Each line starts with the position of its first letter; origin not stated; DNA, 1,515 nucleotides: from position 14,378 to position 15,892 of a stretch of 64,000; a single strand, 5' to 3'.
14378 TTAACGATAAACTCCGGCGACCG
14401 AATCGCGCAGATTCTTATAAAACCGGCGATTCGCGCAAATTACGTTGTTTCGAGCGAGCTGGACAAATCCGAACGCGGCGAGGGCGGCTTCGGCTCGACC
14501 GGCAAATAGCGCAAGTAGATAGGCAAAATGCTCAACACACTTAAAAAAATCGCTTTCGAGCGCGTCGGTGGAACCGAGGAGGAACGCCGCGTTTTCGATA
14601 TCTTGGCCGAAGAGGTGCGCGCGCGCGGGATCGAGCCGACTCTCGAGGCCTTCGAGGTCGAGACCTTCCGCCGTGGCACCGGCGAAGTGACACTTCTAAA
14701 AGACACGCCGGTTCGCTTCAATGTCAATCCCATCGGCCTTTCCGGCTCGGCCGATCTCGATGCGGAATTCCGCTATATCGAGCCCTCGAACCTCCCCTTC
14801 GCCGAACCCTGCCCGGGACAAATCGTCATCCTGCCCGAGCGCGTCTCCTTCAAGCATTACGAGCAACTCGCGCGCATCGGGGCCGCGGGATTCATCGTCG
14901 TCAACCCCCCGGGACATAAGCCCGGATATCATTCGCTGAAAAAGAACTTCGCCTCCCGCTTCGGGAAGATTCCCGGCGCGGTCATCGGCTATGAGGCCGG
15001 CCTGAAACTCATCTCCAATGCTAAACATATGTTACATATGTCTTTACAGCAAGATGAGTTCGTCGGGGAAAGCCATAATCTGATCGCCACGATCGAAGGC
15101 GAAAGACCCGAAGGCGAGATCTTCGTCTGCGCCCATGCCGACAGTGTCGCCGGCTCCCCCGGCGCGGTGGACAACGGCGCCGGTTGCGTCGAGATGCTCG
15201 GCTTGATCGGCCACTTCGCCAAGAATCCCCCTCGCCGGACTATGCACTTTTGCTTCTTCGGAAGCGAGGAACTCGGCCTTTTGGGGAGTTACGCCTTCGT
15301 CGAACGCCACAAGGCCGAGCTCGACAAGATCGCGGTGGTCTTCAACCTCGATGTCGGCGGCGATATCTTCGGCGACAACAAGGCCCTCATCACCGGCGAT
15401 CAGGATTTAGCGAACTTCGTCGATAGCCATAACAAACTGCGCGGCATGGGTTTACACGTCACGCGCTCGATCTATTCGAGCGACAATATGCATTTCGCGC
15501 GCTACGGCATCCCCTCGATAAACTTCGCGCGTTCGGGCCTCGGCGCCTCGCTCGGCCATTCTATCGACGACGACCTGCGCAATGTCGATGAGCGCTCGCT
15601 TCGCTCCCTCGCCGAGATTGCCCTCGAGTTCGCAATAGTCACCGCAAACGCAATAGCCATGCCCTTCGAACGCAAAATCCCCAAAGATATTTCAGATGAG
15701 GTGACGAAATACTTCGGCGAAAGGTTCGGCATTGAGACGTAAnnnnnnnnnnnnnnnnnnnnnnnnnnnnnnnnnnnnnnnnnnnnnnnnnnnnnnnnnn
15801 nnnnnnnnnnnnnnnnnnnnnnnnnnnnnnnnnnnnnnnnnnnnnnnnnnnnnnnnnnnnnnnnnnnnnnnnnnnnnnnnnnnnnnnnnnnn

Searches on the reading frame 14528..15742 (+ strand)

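Call 16: search_protein_families(library=pfam, proteins=[window:14528-15742:+])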
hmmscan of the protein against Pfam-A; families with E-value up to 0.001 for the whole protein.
window:14528-15742:+ (404 aa): 3 families
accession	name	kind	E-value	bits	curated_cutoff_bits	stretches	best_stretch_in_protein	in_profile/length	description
PF04389.22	Peptidase_M28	-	5.2e-33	114.9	21.3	1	184-368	1-192/193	Peptidase family M28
PF01546.33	Peptidase_M20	-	6.5e-05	23.4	24.6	1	209-279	29-101/206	Peptidase family M20/M25/M40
PF05343.19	Peptidase_M42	-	0.00027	20.5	23.2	0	213-263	132-182/292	M42 glutamyl aminopeptidase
